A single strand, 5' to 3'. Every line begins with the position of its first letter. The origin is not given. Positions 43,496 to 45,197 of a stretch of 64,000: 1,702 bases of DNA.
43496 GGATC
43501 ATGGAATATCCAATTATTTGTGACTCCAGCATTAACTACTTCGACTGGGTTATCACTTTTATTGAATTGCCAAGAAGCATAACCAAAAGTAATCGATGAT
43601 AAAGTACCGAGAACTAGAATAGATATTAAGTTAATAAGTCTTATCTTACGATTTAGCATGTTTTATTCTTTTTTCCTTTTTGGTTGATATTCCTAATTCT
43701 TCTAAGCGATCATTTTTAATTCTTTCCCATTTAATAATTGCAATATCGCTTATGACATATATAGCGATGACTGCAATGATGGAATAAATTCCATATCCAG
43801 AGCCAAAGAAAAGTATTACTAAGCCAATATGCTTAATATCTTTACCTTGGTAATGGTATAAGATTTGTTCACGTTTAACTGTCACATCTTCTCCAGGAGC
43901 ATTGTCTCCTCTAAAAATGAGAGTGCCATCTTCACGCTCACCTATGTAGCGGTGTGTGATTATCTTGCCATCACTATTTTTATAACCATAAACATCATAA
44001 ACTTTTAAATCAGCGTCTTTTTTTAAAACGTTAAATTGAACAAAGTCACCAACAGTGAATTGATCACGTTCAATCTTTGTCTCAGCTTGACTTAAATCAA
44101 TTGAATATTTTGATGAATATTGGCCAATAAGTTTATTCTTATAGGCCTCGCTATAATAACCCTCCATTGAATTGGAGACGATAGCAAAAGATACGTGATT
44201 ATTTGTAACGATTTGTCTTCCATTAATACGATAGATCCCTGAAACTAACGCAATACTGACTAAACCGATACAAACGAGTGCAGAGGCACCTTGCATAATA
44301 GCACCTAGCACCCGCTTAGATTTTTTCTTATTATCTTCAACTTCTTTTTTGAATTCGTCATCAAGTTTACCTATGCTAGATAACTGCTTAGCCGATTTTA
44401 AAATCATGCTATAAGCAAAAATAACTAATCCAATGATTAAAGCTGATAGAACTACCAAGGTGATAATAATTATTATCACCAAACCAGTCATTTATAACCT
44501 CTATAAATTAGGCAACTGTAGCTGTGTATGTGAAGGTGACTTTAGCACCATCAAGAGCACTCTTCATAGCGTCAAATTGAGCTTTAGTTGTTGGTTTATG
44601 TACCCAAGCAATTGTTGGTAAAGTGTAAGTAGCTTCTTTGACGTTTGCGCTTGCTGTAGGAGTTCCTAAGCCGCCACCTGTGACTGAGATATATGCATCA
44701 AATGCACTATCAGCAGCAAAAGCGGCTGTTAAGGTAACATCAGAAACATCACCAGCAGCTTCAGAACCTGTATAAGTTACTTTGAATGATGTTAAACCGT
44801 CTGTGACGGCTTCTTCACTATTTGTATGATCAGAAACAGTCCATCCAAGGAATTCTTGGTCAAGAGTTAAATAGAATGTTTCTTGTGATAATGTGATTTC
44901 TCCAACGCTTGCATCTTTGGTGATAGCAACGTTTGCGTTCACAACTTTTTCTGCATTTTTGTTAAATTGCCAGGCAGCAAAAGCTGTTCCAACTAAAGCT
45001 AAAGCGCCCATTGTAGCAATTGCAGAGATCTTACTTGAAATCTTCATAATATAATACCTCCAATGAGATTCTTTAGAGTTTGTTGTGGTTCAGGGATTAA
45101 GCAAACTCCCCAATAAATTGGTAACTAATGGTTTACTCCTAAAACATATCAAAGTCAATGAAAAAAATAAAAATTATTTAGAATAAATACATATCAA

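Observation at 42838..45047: tapA-sipW-tasA-like operon: an ER/archaeal-type signal peptidase flanked by two cargo genes that share an 'A-x-WQFNK...VVNAxV' N-terminal motif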

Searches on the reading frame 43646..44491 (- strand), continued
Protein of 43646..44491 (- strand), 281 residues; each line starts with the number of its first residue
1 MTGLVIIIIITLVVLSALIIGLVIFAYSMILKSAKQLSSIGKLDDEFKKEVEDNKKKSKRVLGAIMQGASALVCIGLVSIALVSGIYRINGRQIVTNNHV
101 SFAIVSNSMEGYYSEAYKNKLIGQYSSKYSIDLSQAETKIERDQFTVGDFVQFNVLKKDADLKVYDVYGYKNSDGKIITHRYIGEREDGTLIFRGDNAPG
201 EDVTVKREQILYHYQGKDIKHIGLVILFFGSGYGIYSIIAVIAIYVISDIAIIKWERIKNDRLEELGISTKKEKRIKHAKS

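Call 47: find_encoding_contigs(protein=P0116, flank=6000, max_places=2)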
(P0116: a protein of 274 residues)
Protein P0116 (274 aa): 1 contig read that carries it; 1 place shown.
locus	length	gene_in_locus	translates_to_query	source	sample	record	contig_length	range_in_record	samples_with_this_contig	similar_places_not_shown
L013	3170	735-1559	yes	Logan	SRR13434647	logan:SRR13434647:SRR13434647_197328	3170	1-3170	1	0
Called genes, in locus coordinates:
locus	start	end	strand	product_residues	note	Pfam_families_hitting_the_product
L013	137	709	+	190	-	-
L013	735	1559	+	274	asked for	-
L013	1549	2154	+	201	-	-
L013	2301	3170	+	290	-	?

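Call 49: find_encoding_contigs(protein=P0125, flank=5000, max_places=1)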
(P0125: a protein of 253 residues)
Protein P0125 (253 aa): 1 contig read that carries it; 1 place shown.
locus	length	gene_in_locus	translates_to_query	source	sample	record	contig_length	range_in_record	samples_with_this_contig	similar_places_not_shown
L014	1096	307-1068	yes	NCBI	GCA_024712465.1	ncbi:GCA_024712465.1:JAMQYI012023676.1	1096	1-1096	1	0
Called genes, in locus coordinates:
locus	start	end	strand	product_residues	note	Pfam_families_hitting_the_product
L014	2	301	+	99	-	?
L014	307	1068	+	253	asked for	-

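Call 50: find_encoding_contigs(protein=P0145, flank=5000, max_places=1)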
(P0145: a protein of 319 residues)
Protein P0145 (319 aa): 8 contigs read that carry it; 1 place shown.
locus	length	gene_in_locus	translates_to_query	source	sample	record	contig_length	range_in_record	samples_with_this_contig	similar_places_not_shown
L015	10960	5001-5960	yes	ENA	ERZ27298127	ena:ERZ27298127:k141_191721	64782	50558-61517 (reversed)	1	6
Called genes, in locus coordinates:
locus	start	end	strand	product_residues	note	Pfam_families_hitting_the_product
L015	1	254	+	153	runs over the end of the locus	-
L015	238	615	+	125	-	PF00543:P-II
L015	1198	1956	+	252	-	-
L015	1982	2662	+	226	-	-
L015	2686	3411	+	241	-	-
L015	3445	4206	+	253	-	-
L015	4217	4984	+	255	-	-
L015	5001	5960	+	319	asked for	-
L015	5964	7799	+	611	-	-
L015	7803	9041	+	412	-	PF09823:DUF2357 (weak)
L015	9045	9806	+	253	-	PF02463:SMC_N (faint), PF00005:ABC_tran, PF13304:AAA_21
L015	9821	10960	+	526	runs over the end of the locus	-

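Call 51: find_encoding_contigs(protein=P0189, flank=5000, max_places=1)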
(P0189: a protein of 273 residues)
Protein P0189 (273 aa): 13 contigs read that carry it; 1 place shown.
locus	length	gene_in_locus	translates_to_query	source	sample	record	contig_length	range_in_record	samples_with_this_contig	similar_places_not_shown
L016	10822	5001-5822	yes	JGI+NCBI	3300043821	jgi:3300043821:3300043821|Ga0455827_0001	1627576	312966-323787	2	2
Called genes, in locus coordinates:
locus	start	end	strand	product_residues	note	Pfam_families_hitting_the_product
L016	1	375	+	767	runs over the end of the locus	-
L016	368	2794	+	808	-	-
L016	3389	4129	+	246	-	-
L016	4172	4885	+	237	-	-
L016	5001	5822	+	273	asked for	-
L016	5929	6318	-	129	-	-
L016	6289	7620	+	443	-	-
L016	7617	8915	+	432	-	-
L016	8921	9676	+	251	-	PF00005:ABC_tran, PF13304:AAA_21 (weak)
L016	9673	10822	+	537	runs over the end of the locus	-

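Call 52: find_encoding_contigs(protein=P0135, flank=5000, max_places=1)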
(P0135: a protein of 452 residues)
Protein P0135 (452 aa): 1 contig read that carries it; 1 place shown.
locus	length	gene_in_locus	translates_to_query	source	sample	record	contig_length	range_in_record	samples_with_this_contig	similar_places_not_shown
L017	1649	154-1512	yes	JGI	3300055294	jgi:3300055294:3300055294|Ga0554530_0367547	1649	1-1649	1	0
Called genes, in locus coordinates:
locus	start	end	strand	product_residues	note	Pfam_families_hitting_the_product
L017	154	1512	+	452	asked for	-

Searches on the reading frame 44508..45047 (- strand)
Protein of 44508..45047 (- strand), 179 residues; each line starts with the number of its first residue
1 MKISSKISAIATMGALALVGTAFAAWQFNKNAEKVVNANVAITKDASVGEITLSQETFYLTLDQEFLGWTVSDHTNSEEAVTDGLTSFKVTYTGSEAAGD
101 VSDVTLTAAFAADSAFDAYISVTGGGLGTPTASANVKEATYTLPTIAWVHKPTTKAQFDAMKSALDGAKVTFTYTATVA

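Call 3: search_protein_families(library=pfam, proteins=[window:44508-45047:-], max_evalue=1)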
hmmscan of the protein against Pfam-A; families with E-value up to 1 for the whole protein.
window:44508-45047:- (179 aa): 2 families
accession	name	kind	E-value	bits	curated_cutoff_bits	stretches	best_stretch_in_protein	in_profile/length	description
PF16949.11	ABC_tran_2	-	0.028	13.7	25.7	1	8-97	165-248/542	Putative ATP-binding cassette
PF10113.14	Fibrillarin_2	-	0.15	11.1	25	1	10-55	407-452/501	FeGP cofactor biosynthesis protein, fibrillarin family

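Call 4: search_protein_families(library=ncbifam, proteins=[window:44508-45047:-], max_evalue=1)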
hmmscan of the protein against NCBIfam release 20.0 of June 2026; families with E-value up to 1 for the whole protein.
window:44508-45047:- (179 aa): 0 families

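Call 12: find_homologous_proteins(query=window:44508-45047:-, max_evalue=0.01)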
Query window:44508-45047:- (179 aa): 59 proteins with E <= 0.01 among 347 candidates.
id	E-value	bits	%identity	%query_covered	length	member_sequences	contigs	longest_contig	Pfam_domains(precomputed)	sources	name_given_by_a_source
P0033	1.9e-105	368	100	100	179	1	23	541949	-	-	-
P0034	1.4e-97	342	94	100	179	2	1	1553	-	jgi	-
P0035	3.5e-97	341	93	100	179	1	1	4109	-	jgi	-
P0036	8.3e-95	333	91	100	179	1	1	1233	-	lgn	-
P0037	1.5e-94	332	90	99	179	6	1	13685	-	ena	-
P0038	1.6e-93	329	89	100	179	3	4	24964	-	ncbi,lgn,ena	-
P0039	2.8e-93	328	89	100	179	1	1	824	-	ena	-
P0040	8.1e-91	320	87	100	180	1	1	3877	-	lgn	-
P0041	1.3e-89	316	87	99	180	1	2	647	-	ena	-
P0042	2.9e-89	315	87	100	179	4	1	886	-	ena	-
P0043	5.3e-89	314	86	100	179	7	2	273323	-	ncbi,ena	-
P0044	1.4e-88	313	87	99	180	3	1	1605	-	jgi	jgi:hypothetical protein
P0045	1.5e-87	310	84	100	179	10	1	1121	-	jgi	-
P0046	6.3e-87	308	85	99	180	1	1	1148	-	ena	-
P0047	1.5e-80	287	86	93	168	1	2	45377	-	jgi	jgi:hypothetical protein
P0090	6.9e-14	70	29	98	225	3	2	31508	-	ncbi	-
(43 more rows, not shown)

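Call 34: predict_structure(alignment_id=A2)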
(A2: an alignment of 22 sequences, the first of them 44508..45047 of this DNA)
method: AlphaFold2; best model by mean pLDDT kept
length: 179 residues; sequences in the alignment: 22
mean_pLDDT: 72.4   pTM: 0.67
mean pLDDT of the five models: 72.4, 71.3, 70.6, 70.3, 69.3
residues with pLDDT >= 90: 46; 70-90: 84; 50-70: 2; < 50: 47
segments of 3 or more residues with pLDDT < 50: 1-47
pLDDT, mean of each block of 10 residues (from residue 1): 35 33 33 27 45 85 86 80 92 80 86 89 94 93 94 88 83 83
secondary structure, 60 per line:
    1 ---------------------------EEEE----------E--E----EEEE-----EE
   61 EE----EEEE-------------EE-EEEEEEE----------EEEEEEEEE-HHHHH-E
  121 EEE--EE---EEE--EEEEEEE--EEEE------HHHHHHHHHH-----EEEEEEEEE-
elements in order: E28-31 E50-53 E59-62 E67-70 E87-93 E104-112 H114-118 E120-123 E131-133 E136-142 E145-148 H155-164 E170-178
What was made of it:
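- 44508..45047 (-): Cargo 1, a 179-aa secreted protein. Residues 1-24 are a Sec-type signal peptide and residues 25-47 a conserved N-terminal extension. Residues 48-179 form a beta-rich globular domain with no known family. It is the candidate major subunit. In the AF2 model, residues 48-179 score pLDDT 80-94 and residues 1-47 score below 50 (call 34).
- In AF2, cargo 1 residues 25-47 are not packed onto an otherwise confident domain (call 34). The extension is predicted to be detached from the domain (call 34).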

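Call 36: find_encoding_contigs(protein=P0090, flank=8000, max_places=3)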
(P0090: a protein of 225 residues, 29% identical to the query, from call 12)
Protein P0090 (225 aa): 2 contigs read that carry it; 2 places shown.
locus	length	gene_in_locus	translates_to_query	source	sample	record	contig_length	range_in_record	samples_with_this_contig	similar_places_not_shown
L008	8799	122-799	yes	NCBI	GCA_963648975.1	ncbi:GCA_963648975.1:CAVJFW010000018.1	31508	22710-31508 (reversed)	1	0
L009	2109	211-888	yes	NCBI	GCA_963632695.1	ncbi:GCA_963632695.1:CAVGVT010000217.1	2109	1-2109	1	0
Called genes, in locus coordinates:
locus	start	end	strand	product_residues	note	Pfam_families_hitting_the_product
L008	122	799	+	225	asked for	-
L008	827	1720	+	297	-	-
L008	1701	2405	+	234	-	-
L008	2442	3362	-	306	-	PF25164:CoiA_N, PF25169:DUF7830 (faint), PF06054:CoiA_nuc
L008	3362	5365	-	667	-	PF00580:UvrD-helicase, PF13245:AAA_19, PF01443:Viral_helicase1 (faint), PF13361:UvrD_C, PF13538:UvrD_C_2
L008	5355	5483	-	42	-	-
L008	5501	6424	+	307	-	PF00561:Abhydrolase_1, PF12146:Hydrolase_4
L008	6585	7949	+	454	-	PF13416:SBP_bac_8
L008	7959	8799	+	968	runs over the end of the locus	PF00990:GGDEF, PF00563:EAL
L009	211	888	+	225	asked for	-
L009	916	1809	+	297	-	-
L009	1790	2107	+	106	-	?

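Call 39: fold_search(model_id=the predicted structure, library=pdb)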
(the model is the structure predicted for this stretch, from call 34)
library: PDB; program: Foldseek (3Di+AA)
matches with E <= 10: 572; with E <= 0.001: 0
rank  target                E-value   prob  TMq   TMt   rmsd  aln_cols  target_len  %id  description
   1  5mzv_A                9.8e-02  0.13  0.18  0.13  18.7       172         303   10  IL-23:IL-23R:Nb22E11 complex (released 2018-01-03)
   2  5njd_K                1.2e-01  0.11  0.17  0.13  18.3       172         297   10  Structure of Interleukin 23 in complex with Briakinumab FAb (released 2018-01-03)
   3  5mj3_A                1.5e-01  0.10  0.18  0.12  17.6       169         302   10  INTERLEUKIN-23 COMPLEX WITH AN ANTAGONISTIC ALPHABODY, CRYSTAL FORM 1 (released 2017-01-11)
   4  5njd_A                1.7e-01  0.09  0.17  0.13  18.7       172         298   10  Structure of Interleukin 23 in complex with Briakinumab FAb (released 2018-01-03)
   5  3hmx_A                1.8e-01  0.11  0.20  0.14  18.7       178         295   10  Crystal structure of ustekinumab FAB/IL-12 complex (released 2010-06-09)
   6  1heh                  1.9e-01  0.18  0.15  0.28  12.2        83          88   20  C-terminal xylan binding domain from Cellulomonas fimi xylanase 11A (released 2001-05-10)
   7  3d87_B                2.2e-01  0.09  0.20  0.15  20.2       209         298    9  Crystal structure of Interleukin-23 (released 2008-09-02)
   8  5njd_E                2.2e-01  0.08  0.18  0.12  17.1       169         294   11  Structure of Interleukin 23 in complex with Briakinumab FAb (released 2018-01-03)
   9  5njd_G                2.4e-01  0.10  0.21  0.16  18.4       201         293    9  Structure of Interleukin 23 in complex with Briakinumab FAb (released 2018-01-03)
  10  8cr8_A                2.6e-01  0.08  0.18  0.12  18.2       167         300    9  human Interleukin-23 (released 2024-02-07)
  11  3d87_D                2.9e-01  0.08  0.21  0.15  19.5       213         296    9  Crystal structure of Interleukin-23 (released 2008-09-02)
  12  8uui_A                3.0e-01  0.06  0.16  0.12  17.6       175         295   10  X-ray structure of Interleukin-23 in complex with peptide 23-446 (released 2025-07-09)
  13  5njd_C                3.4e-01  0.07  0.17  0.12  17.9       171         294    9  Structure of Interleukin 23 in complex with Briakinumab FAb (released 2018-01-03)
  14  5njd_I                3.6e-01  0.07  0.18  0.13  16.7       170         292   10  Structure of Interleukin 23 in complex with Briakinumab FAb (released 2018-01-03)
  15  5mxa_A                3.8e-01  0.07  0.18  0.13  16.9       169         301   10  Structure of unbound Interleukin-23 (released 2017-12-20)
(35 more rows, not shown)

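Call 41: search_protein_families(library=pfam, alignment_id=A2, max_evalue=0.1)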
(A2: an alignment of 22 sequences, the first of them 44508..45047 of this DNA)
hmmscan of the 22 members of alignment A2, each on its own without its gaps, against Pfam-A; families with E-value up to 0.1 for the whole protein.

A. member 1, window:44508-45047:- (179 aa): 1 family
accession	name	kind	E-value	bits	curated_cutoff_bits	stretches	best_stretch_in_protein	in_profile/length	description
PF16949.11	ABC_tran_2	-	0.028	13.7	25.7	1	8-97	165-248/542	Putative ATP-binding cassette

B. families by the number of members that match (of 22 scanned): 12 families
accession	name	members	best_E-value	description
PF11114.13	Minor_capsid_2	3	0.007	Minor capsid protein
PF16949.11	ABC_tran_2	3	0.018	Putative ATP-binding cassette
PF10638.14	Sfi1_C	1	0.002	Spindle body associated protein C-terminus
PF20944.2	StcE_b-sandwich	1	0.028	Metalloprotease StcE, beta-sandwich domain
PF24684.1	Vgb_lyase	1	0.029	Virginiamycin B lyase family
PF17765.7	MLTR_LBD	1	0.051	MmyB-like transcription regulator ligand binding domain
PF22963.3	Ig_NUP210_3rd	1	0.057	NUP210 Ig-like domain 3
PF08770.17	SoxZ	1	0.077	Sulphur oxidation protein SoxZ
PF15310.11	VAD1-2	1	0.084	Vitamin A-deficiency (VAD) rat model signalling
PF04454.18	Linocin_M18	1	0.085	Encapsulating protein for peroxidase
PF19226.5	DisA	1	0.091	DisA glycoprotein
PF23587.1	SH3_KALRN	1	0.099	Kalirin, SH3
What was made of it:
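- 44508..45047 (-): No Pfam or NCBIfam family matches (calls 3, 4, 41).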
